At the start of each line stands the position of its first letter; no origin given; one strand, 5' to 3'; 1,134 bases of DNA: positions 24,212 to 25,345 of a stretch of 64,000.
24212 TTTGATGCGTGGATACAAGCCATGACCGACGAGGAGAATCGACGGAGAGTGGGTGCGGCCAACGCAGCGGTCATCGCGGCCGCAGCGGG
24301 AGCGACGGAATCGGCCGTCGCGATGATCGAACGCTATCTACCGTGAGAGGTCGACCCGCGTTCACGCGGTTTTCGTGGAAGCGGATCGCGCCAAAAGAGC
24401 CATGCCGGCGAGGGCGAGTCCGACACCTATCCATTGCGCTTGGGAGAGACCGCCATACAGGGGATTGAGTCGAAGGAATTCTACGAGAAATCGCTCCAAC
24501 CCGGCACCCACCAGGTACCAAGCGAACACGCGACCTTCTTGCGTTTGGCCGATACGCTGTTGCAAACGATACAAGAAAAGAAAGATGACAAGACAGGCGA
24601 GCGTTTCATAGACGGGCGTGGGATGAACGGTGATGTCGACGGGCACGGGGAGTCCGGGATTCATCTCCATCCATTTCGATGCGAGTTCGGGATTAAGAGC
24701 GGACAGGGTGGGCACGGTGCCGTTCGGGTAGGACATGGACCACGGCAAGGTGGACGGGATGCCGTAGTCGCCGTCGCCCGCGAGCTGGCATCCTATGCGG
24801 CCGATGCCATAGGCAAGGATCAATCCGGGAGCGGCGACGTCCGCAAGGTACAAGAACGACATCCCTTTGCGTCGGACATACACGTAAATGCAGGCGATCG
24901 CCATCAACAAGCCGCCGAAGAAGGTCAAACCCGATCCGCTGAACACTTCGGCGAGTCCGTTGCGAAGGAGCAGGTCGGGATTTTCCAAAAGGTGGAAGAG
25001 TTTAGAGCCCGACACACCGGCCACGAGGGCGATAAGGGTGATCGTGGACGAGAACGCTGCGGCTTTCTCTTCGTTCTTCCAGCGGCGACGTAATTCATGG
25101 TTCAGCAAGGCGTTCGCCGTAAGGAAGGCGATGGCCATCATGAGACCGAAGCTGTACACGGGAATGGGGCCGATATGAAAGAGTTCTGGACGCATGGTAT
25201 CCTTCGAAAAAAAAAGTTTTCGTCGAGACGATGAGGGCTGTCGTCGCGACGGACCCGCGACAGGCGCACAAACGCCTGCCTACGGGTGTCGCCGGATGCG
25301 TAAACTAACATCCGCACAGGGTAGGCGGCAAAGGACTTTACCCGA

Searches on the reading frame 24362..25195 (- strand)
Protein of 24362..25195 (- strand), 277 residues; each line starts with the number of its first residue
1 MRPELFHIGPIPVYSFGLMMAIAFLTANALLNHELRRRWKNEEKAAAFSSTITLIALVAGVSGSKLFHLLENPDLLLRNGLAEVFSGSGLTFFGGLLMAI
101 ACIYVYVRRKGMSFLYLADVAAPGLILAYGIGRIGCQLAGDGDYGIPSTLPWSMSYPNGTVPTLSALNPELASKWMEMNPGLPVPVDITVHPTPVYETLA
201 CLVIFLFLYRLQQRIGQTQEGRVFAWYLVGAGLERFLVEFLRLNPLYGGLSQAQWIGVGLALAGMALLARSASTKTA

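Call 40: search_protein_families(library=pfam, proteins=[window:24362-25195:-], max_evalue=0.001)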
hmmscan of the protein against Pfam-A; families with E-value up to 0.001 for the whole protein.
window:24362-25195:- (277 aa): 1 family
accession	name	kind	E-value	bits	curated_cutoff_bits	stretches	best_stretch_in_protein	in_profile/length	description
PF01790.23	LGT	-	2.7e-48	164.8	24.9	1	3-269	1-239/240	Prolipoprotein diacylglyceryl transferase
